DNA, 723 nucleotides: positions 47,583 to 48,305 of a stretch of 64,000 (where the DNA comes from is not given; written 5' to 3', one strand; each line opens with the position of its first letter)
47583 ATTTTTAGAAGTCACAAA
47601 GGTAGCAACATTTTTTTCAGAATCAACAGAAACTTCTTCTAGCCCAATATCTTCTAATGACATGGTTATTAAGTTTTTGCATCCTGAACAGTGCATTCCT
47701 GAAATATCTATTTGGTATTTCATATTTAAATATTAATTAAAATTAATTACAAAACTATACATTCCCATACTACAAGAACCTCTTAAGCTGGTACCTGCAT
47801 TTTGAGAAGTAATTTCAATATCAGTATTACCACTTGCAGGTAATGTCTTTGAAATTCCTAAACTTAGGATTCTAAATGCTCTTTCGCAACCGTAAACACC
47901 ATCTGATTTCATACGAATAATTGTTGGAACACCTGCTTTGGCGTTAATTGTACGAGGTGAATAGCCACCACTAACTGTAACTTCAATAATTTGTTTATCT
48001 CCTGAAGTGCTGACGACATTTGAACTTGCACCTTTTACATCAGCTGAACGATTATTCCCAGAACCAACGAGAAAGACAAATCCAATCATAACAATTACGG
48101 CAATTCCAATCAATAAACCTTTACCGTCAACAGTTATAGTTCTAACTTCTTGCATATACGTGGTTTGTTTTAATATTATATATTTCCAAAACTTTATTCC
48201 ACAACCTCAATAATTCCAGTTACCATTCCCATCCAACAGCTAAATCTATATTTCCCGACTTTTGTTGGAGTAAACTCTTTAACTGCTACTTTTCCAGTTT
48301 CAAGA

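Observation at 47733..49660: Duplicated His-less cupredoxin-like module (GYSP...GC...SC(S/W)MGM) on a membrane-anchored protein and fused to an HMA-permease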

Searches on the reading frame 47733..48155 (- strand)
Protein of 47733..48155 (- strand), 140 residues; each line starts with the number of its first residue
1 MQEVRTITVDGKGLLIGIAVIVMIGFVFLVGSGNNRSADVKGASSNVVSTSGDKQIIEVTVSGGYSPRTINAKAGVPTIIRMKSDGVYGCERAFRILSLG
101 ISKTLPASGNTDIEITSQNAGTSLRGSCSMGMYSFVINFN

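Call 3: search_protein_families(library=pfam, proteins=[window:47733-48155:-], max_evalue=0.01)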
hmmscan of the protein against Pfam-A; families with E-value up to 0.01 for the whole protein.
window:47733-48155:- (140 aa): 1 family
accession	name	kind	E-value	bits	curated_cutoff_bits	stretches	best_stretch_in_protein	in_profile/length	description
PF13473.12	Cupredoxin_1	-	1.2e-08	35.4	27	1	45-122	16-87/104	Cupredoxin-like domain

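Call 4: search_protein_families(library=ncbifam, proteins=[window:47733-48155:-], max_evalue=0.01)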
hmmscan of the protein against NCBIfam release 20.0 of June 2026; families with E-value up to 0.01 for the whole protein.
window:47733-48155:- (140 aa): 0 families

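Call 7: search_solved_structures(query=window:47733-48155:-, max_evalue=10, show_alignments=4)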
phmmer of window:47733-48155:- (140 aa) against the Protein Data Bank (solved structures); distinct sequences matched with E-value up to 10: 3.
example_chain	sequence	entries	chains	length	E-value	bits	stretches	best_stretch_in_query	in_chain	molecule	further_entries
2mry_A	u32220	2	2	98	0.0012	22.3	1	52-132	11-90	Uncharacterized protein | CupA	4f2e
4hcf_A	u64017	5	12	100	1.3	12.4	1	52-122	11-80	Cupredoxin 1 | Cytochrome B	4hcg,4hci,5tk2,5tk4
1wfk_A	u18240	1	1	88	1.7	12.1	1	80-128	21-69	zinc finger, FYVE domain containing 19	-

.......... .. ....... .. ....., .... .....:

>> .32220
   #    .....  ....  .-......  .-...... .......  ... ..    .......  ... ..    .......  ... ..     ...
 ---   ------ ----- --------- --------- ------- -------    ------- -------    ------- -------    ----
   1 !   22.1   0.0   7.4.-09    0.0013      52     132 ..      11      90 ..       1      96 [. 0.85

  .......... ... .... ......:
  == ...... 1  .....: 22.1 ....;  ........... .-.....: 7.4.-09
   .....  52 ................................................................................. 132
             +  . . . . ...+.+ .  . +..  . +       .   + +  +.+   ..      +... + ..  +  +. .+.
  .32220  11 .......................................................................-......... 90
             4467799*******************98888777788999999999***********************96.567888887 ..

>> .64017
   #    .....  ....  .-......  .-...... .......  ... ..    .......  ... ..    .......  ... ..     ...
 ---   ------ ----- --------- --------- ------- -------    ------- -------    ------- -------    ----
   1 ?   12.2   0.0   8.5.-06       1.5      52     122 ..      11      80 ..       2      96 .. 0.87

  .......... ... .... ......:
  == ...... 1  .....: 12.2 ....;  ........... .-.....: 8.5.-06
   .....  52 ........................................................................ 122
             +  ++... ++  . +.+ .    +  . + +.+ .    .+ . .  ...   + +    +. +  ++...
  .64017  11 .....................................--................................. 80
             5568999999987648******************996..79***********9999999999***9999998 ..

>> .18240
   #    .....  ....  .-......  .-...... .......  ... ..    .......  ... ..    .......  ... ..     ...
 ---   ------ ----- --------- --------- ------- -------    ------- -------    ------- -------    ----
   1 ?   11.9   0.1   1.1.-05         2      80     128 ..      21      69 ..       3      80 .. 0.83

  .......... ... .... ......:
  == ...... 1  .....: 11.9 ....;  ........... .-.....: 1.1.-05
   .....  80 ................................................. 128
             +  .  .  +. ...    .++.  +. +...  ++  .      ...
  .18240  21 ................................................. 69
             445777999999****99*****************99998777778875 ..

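Call 30: find_homologous_proteins(query=window:47733-48155:-)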
Query window:47733-48155:- (140 aa): 44 proteins with E <= 0.001 among 70 candidates.
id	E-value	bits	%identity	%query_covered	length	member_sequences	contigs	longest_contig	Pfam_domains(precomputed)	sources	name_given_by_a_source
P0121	1.6e-81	289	100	100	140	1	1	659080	PF13473.13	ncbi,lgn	-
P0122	8.1e-73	260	91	100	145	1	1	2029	PF13473.13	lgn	-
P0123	1.1e-72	260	91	100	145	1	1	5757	PF13473.13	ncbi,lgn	-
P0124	1.1e-72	260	91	100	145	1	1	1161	PF13473.13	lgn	-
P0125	1.6e-72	260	91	100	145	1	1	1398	PF13473.13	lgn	-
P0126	1.7e-72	259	90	100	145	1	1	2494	PF13473.13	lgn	-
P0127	3.3e-72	259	91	100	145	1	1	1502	PF13473.13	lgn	-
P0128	3.0e-71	255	89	100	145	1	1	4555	PF13473.13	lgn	-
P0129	4.4e-71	255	88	100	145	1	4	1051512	PF13473.13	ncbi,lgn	-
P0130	4.4e-70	252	89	100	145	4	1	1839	PF13473.13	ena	-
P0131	9.3e-67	241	83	99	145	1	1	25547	PF13473.13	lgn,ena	-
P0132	2.4e-66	240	85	95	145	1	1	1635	PF13473.13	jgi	-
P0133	2.7e-63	230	78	99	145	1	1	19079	PF13473.13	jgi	jgi:plastocyanin domain-containing protein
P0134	1.4e-61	224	80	99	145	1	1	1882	PF13473.13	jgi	jgi:plastocyanin domain-containing protein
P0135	6.9e-47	177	68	80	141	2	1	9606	PF13473.13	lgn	-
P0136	1.6e-42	163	61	88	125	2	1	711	PF13473.13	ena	-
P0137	2.4e-39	152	59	90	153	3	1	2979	PF13473.13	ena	-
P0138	2.1e-38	149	63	92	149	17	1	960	PF13473.13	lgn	-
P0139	2.3e-37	146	54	90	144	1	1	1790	PF13473.13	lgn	-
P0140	1.2e-35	140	57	86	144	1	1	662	PF13473.13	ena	-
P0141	3.3e-32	129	52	88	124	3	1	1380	PF13473.13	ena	-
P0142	1.2e-27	115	46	98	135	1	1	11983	PF13473.13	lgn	-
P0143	1.6e-27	114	50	90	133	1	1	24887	PF13473.13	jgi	jgi:plastocyanin domain-containing protein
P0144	2.0e-27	114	44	91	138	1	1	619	PF13473.13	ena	-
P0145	4.8e-27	113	47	90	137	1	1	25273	PF13473.13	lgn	-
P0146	5.2e-27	112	49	92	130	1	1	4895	PF13473.13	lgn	-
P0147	6.5e-27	112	53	90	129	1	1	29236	PF13473.13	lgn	-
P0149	5.9e-25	106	48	91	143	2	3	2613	PF13473.13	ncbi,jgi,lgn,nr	ncbi:MAG: hypothetical protein FJW61_06785 [Actinobacteria bacterium]|nr:hypothetical protein [Actin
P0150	9.0e-24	102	42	89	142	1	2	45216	PF13473.13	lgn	-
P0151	1.1e-23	102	57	71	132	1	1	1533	PF13473.13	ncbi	-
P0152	1.4e-23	101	50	70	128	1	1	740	PF13473.13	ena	-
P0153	2.6e-23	100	46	87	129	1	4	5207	PF13473.13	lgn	-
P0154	2.9e-23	100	49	77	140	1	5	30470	PF13473.13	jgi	jgi:plastocyanin domain-containing protein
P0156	9.0e-23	99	44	88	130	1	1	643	PF13473.13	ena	-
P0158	1.6e-21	95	47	75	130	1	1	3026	PF13473.13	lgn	-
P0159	6.5e-21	93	45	86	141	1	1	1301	PF13473.13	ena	-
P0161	3.2e-20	90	50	61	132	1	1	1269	PF13473.13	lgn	-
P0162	4.3e-20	90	52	61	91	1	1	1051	PF13473.13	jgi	jgi:Cu+-exporting ATPase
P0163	3.6e-19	87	40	84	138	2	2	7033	PF13473.13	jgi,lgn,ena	jgi:plastocyanin domain-containing protein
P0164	5.0e-19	87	38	91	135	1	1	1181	PF13473.13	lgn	-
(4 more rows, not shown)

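Call 43: search_solved_structures(query=A3, max_evalue=0.1, show_alignments=2)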
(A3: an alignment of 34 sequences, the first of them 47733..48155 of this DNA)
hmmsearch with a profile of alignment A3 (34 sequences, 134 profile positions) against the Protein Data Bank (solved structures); distinct sequences matched with E-value up to 0.1: 2.
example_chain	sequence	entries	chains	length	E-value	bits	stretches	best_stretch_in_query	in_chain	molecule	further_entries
2mry_A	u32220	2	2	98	1.8e-09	41.1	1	39-127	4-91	Uncharacterized protein | CupA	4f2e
4f2f_A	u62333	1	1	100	0.001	22.5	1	41-126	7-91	Cation-transporting ATPase, E1-E2 family protein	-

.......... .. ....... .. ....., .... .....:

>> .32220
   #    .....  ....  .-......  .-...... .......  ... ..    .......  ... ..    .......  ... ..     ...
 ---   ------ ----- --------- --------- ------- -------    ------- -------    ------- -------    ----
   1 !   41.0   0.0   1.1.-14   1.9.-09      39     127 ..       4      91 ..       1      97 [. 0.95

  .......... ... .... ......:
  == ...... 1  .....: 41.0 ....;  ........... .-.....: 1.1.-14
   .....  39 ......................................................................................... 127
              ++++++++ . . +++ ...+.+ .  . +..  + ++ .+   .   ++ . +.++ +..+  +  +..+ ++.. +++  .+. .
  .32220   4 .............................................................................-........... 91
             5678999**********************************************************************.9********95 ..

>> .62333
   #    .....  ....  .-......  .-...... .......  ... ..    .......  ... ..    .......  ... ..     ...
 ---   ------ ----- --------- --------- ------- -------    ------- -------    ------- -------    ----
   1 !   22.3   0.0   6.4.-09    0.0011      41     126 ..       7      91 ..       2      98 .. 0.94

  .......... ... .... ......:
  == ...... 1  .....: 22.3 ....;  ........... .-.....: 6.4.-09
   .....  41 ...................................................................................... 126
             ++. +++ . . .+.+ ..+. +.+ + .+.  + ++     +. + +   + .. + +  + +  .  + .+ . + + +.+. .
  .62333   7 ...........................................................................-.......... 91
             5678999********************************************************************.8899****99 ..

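Call 53: predict_structure(alignment_id=A3)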
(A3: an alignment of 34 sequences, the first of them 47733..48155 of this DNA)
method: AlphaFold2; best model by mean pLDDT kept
length: 140 residues; sequences in the alignment: 34
mean_pLDDT: 84.7   pTM: 0.65
mean pLDDT of the five models: 84.7, 82.2, 79.8, 79.7, 78.5
residues with pLDDT >= 90: 83; 70-90: 26; 50-70: 28; < 50: 3
segments of 3 or more residues with pLDDT < 50: none
pLDDT, mean of each block of 10 residues (from residue 1): 60 75 79 54 66 92 93 95 94 96 97 97 95 94
secondary structure, 60 per line:
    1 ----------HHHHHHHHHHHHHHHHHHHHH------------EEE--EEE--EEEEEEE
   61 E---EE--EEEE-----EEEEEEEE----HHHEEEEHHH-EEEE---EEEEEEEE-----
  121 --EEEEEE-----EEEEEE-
elements in order: H11-31 E44-46 E49-51 E54-61 E69-72 E78-85 E93-96 E101-104 E108-115 E123-128 E134-139

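Call 55: fold_search(model_id=the predicted structure, library=pdb)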
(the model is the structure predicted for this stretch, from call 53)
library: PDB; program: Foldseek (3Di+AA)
matches with E <= 10: 1073; with E <= 0.001: 85
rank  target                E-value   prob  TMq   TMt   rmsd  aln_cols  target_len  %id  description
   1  4f2f                  1.9e-08  1.00  0.63  0.86   1.8        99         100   21  Crystal structure of the metal binding domain (MBD) of the Streptococcus pneumoniae D39 Cu(I) exporting P-type ATPase Co (released 2013-01-30)
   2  4f2e                  5.2e-08  1.00  0.62  0.86   2.1        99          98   25  Crystal structure of the Streptococcus pneumoniae D39 copper chaperone CupA with Cu(I) (released 2013-01-30)
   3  2qpe_B                7.7e-06  1.00  0.56  0.48  10.3       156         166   15  An unexpected outcome of surface-engineering an integral membrane protein: Improved crystallization of cytochrome ba3  (released 2007-12-11)
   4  5u7n_E                1.2e-05  1.00  0.55  0.66   2.4        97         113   18  CRYSTAL STRUCTURE OF A CHIMERIC CUA DOMAIN (SUBUNIT II) OF CYTOCHROME BA3 FROM THERMUS THERMOPHILUS WITH THE AMICYANIN (released 2017-11-22)
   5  6pty_A                1.5e-05  1.00  0.55  0.63   2.4       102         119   18  Soluble model of human CuA (Tt3Lh) (released 2019-11-20)
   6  5u7n_D                1.7e-05  1.00  0.55  0.66   2.3        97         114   18  CRYSTAL STRUCTURE OF A CHIMERIC CUA DOMAIN (SUBUNIT II) OF CYTOCHROME BA3 FROM THERMUS THERMOPHILUS WITH THE AMICYANIN (released 2017-11-22)
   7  1ehk_B                2.5e-05  1.00  0.55  0.47  11.2       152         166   16  CRYSTAL STRUCTURE OF THE ABERRANT BA3-CYTOCHROME-C OXIDASE FROM THERMUS THERMOPHILUS (released 2001-02-22)
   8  5u7n_F                2.7e-05  1.00  0.55  0.69   2.2        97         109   18  CRYSTAL STRUCTURE OF A CHIMERIC CUA DOMAIN (SUBUNIT II) OF CYTOCHROME BA3 FROM THERMUS THERMOPHILUS WITH THE AMICYANIN (released 2017-11-22)
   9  5u7n_A                2.7e-05  1.00  0.55  0.65   2.4        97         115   18  CRYSTAL STRUCTURE OF A CHIMERIC CUA DOMAIN (SUBUNIT II) OF CYTOCHROME BA3 FROM THERMUS THERMOPHILUS WITH THE AMICYANIN (released 2017-11-22)
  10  5ndc_B                2.7e-05  1.00  0.52  0.45  11.0       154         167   14  Structure of ba3-type cytochrome c oxidase from Thermus thermophilus by serial femtosecond crystallography (released 2017-08-23)
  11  5u7n_B                3.2e-05  1.00  0.55  0.65   2.3        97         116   18  CRYSTAL STRUCTURE OF A CHIMERIC CUA DOMAIN (SUBUNIT II) OF CYTOCHROME BA3 FROM THERMUS THERMOPHILUS WITH THE AMICYANIN (released 2017-11-22)
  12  5u7n_G                3.6e-05  1.00  0.55  0.68   2.3        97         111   18  CRYSTAL STRUCTURE OF A CHIMERIC CUA DOMAIN (SUBUNIT II) OF CYTOCHROME BA3 FROM THERMUS THERMOPHILUS WITH THE AMICYANIN (released 2017-11-22)
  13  4hcg_A                3.9e-05  1.00  0.52  0.73   2.9        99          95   17  Uncharacterized Cupredoxin-like Domain Protein Cupredoxin_1 with Zinc bound from Bacillus anthracis (released 2012-10-17)
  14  4hcf_A                4.1e-05  1.00  0.49  0.74   2.4        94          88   17  Crystal Structure of Uncharacterized Cupredoxin-like Domain Protein Cupredoxin_1 with Copper Bound from Bacillus anthr (released 2012-10-17)
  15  4hci_B                4.1e-05  1.00  0.51  0.73   3.3        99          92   17  Uncharacterized Cupredoxin-like Domain Protein Cupredoxin_1 from Bacillus anthracis (released 2012-10-17)
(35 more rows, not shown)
